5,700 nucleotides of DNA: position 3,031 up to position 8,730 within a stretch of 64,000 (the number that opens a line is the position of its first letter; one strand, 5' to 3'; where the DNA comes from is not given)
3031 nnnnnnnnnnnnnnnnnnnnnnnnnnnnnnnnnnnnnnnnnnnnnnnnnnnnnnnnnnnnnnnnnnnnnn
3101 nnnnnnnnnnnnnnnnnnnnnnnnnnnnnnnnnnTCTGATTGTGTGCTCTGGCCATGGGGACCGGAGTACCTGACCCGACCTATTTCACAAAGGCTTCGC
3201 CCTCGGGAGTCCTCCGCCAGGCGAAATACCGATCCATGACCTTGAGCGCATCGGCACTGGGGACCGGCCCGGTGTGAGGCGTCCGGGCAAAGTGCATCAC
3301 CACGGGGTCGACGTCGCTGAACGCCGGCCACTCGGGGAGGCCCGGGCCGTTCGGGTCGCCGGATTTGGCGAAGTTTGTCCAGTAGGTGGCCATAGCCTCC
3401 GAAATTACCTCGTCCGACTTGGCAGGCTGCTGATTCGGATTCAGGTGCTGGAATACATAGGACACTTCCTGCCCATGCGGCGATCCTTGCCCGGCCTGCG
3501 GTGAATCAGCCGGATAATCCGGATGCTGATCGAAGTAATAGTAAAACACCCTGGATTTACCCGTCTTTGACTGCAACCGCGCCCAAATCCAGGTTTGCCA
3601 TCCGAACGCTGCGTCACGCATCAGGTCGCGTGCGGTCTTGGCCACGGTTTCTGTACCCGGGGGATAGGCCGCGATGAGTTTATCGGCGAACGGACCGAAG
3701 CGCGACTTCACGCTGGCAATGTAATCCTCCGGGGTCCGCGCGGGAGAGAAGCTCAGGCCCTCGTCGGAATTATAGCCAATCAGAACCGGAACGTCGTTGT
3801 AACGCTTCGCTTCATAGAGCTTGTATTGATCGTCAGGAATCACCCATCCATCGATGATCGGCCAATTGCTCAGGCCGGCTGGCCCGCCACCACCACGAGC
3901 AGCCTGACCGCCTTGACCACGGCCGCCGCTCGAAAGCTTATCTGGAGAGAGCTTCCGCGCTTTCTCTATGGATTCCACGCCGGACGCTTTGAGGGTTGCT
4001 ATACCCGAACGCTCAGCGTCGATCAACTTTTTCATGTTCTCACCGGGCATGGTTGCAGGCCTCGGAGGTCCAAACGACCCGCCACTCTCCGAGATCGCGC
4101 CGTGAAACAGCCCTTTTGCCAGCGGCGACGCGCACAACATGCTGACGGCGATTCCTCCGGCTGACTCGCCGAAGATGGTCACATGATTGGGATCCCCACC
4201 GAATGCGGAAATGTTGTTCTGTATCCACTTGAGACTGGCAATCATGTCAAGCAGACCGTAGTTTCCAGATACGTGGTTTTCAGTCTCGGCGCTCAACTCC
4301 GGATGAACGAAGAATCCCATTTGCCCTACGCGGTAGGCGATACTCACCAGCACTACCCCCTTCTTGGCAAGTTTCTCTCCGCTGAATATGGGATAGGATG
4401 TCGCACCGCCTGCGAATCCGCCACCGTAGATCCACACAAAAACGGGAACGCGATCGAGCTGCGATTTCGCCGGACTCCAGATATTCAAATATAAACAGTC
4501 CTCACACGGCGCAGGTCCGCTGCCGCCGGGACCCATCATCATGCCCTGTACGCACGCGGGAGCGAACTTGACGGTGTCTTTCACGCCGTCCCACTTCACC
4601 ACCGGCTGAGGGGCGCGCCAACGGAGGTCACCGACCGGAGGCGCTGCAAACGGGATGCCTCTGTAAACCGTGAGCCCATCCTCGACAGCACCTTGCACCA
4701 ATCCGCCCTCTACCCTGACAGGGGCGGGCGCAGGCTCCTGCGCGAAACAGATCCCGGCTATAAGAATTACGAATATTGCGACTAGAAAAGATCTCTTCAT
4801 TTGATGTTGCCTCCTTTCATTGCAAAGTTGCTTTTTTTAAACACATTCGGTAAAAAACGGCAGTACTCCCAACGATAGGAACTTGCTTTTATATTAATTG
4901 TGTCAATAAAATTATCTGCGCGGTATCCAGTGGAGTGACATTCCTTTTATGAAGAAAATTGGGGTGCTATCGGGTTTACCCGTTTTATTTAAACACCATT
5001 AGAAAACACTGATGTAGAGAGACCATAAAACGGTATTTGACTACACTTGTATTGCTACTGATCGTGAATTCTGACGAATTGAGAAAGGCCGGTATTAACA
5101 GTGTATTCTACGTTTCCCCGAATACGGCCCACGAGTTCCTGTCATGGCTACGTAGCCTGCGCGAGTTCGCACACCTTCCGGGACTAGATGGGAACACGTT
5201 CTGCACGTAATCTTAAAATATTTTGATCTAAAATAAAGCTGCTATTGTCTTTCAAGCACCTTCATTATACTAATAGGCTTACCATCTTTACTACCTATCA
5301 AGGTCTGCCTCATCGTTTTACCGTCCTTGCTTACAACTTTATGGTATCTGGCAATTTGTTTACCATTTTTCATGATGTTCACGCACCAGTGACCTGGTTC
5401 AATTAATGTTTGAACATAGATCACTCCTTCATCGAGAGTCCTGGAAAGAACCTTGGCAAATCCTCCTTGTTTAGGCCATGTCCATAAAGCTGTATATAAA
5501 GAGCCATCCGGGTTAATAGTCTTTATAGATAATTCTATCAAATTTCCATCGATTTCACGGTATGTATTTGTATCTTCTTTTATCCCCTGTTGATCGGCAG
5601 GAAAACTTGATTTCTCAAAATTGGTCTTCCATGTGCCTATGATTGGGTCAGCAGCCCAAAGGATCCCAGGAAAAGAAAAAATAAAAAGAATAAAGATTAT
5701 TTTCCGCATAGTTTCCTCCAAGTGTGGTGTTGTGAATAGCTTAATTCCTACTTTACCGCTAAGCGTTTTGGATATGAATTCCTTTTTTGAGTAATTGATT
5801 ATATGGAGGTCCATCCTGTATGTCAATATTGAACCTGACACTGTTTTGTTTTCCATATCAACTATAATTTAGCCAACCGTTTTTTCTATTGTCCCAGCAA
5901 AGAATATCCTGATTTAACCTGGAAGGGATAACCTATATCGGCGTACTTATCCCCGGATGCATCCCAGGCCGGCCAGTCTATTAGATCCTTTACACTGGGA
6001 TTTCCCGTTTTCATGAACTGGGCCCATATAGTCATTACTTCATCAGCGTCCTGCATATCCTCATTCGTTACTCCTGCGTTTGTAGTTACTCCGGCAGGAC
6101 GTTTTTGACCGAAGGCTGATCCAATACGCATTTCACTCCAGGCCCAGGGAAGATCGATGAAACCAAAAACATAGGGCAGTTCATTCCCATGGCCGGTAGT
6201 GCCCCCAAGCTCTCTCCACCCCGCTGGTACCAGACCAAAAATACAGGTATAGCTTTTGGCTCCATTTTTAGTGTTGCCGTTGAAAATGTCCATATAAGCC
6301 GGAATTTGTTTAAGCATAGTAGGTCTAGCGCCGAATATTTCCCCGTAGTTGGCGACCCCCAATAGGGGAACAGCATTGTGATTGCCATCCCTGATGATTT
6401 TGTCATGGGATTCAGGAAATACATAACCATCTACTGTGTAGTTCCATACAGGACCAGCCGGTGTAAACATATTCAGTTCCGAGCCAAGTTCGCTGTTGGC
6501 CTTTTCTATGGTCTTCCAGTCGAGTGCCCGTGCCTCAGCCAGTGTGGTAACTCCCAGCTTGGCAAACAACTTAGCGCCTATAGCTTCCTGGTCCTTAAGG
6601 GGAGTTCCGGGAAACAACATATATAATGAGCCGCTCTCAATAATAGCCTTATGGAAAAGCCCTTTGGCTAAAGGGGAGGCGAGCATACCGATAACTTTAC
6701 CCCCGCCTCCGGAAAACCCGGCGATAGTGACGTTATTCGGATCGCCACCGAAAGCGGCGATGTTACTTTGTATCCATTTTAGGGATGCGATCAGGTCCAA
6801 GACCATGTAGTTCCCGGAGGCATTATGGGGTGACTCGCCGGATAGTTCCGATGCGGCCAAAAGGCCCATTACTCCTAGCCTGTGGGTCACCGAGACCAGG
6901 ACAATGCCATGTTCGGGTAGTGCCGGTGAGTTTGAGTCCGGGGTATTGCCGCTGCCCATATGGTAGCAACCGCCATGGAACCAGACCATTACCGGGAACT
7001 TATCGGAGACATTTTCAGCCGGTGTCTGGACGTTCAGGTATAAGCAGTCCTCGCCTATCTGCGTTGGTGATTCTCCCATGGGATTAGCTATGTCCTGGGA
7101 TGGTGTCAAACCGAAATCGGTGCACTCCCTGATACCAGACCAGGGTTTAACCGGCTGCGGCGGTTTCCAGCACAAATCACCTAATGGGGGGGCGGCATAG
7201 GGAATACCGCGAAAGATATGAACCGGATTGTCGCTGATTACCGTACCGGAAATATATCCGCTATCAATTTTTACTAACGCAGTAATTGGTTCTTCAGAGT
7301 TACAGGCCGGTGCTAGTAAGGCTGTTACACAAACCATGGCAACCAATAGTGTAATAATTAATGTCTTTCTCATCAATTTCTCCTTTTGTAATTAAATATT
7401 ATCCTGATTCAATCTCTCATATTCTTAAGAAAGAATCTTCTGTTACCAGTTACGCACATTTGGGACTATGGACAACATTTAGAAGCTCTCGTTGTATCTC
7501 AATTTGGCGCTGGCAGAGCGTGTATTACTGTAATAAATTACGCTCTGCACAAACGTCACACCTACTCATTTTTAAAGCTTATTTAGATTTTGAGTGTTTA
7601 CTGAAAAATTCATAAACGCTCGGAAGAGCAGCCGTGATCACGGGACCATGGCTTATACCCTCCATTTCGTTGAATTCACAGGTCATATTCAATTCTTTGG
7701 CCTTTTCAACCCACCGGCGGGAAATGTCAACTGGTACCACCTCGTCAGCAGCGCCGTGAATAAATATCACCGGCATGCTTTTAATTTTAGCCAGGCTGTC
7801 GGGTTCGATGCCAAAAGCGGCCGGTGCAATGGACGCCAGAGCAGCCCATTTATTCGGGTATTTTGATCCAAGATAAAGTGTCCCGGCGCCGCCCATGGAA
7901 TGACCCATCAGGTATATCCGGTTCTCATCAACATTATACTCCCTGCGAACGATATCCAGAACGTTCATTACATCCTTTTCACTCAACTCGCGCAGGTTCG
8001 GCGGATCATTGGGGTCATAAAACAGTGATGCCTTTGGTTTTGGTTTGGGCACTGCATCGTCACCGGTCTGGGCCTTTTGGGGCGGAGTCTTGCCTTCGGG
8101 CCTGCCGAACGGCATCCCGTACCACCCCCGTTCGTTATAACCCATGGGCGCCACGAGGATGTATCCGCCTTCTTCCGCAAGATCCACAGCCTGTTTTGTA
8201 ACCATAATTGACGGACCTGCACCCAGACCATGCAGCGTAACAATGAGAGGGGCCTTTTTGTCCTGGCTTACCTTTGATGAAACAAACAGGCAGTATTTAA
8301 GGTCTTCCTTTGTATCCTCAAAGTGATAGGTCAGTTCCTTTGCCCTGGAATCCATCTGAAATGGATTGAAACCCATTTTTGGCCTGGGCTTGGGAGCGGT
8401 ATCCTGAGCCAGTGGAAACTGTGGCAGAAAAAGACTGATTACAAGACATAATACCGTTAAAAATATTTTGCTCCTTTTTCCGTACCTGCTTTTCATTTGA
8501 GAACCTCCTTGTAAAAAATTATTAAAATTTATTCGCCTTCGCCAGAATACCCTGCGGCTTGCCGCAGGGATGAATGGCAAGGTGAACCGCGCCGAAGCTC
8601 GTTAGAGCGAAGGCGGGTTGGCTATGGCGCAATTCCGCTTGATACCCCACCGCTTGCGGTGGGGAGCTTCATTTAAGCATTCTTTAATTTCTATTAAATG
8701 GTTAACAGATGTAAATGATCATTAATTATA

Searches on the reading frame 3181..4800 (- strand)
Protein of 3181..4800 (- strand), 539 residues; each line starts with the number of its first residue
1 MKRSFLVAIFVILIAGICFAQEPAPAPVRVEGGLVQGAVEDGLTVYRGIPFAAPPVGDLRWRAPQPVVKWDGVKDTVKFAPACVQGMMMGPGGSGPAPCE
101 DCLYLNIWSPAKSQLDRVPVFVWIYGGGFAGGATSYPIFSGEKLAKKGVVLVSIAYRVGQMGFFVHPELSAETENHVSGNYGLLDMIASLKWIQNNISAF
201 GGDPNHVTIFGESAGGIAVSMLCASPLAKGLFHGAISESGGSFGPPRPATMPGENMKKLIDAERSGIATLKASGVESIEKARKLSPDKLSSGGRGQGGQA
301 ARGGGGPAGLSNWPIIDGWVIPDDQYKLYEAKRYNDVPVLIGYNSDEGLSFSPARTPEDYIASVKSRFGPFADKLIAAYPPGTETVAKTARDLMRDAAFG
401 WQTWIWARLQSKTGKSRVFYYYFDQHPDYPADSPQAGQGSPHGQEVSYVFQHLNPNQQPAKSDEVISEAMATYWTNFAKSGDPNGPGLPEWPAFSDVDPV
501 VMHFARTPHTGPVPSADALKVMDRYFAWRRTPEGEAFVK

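Call 47: search_protein_families(library=pfam, proteins=[window:3181-4800:-], max_evalue=0.001)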
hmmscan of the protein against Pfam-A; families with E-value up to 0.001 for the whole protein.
window:3181-4800:- (539 aa): 3 families
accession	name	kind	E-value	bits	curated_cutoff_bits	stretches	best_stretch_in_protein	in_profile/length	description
PF00135.34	COesterase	-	4.1e-109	366.3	27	1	28-509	5-501/515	Carboxylesterase family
PF20434.5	BD-FAE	-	1.1e-10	41.9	26.8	1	105-224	1-108/215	BD-FAE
PF07859.19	Abhydrolase_3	-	2.6e-06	27.8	25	1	184-221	50-87/210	alpha/beta hydrolase fold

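Call 88: search_protein_families(library=ncbifam, proteins=[window:3181-4800:-], max_evalue=0.00001)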
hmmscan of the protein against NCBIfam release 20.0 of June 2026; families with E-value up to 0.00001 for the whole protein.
window:3181-4800:- (539 aa): 2 families
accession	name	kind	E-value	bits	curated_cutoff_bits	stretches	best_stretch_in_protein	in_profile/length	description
NF058653.1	LipP1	equivalog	2.2e-08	33.3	350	1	105-217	60-156/300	LipP1 family hormone-sensitive lipase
NF052354.1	EstLipQMycob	equivalog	1.5e-06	27.1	700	1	104-221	150-254/418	esterase LipQ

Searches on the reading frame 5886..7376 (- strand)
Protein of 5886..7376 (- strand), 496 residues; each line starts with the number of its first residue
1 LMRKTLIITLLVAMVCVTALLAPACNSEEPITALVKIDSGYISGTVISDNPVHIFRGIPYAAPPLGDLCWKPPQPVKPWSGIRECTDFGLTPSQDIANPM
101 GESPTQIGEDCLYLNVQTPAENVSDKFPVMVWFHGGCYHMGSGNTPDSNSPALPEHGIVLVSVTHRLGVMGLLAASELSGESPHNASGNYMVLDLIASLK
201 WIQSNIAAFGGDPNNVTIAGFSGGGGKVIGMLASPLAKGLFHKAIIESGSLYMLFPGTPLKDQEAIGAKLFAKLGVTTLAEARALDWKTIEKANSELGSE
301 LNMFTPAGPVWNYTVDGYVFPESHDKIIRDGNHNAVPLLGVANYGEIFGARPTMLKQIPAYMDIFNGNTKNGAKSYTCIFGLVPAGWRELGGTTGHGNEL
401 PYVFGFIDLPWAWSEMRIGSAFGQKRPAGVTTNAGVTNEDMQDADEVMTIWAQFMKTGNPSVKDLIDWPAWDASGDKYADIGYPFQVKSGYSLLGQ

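Call 47: search_protein_families(library=pfam, proteins=[window:5886-7376:-], max_evalue=0.001)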
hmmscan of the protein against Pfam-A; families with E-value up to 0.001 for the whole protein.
window:5886-7376:- (496 aa): 3 families
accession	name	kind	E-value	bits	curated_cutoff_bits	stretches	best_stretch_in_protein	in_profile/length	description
PF00135.34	COesterase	-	2.1e-80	271.6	27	2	34-347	4-317/515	Carboxylesterase family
PF20434.5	BD-FAE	-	2.7e-07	30.7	26.8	1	116-225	3-100/215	BD-FAE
PF07859.19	Abhydrolase_3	-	2.1e-06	28.1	25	0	193-226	50-83/210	alpha/beta hydrolase fold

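Call 88: search_protein_families(library=ncbifam, proteins=[window:5886-7376:-], max_evalue=0.00001)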
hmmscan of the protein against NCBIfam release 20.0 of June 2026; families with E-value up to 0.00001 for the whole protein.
window:5886-7376:- (496 aa): 1 family
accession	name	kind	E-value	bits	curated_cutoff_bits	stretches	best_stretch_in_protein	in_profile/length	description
NF058653.1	LipP1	equivalog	6.8e-10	38.3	350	1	120-225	64-155/300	LipP1 family hormone-sensitive lipase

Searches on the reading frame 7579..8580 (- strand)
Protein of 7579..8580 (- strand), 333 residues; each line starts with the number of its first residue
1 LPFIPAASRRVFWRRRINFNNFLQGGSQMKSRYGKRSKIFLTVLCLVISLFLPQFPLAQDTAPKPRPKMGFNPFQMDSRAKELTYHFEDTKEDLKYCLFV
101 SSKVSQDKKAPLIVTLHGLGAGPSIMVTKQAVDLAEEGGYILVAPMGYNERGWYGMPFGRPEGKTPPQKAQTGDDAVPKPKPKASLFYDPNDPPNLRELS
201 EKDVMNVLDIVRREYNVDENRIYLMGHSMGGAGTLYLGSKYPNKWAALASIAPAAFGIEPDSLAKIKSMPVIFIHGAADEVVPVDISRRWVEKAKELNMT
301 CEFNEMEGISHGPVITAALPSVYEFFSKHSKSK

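Call 47: search_protein_families(library=pfam, proteins=[window:7579-8580:-], max_evalue=0.001)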
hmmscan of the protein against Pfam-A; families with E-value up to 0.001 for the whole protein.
window:7579-8580:- (333 aa): 9 families
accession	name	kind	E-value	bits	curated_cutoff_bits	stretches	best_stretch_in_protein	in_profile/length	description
PF02230.22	Abhydrolase_2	-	1.7e-13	51.4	23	1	214-329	99-216/217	Phospholipase/Carboxylesterase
PF12146.15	Hydrolase_4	-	1.8e-13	50.8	27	1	202-255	60-111/239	Serine aminopeptidase, S33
PF00326.27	Peptidase_S9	-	6.1e-09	36.1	22.6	1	202-253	46-97/213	Prolyl oligopeptidase family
PF00756.26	Esterase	-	9.2e-08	32.6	22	1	207-254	102-149/251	Putative esterase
PF00561.26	Abhydrolase_1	-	7.2e-07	29.6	25.8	1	221-258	70-103/245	alpha/beta hydrolase fold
PF01738.24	DLH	-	4.6e-06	26.8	21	1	134-312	37-187/217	Dienelactone hydrolase family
PF20434.5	BD-FAE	-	1.2e-05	25.4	26.8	0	213-232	82-101/215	BD-FAE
PF12740.14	PETase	-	4.5e-05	23.4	28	1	215-287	120-187/263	PET hydrolase-like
PF03403.19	PAF-AH_p_II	-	0.00029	19.9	20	0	208-237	209-238/372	Platelet-activating factor acetylhydrolase, isoform II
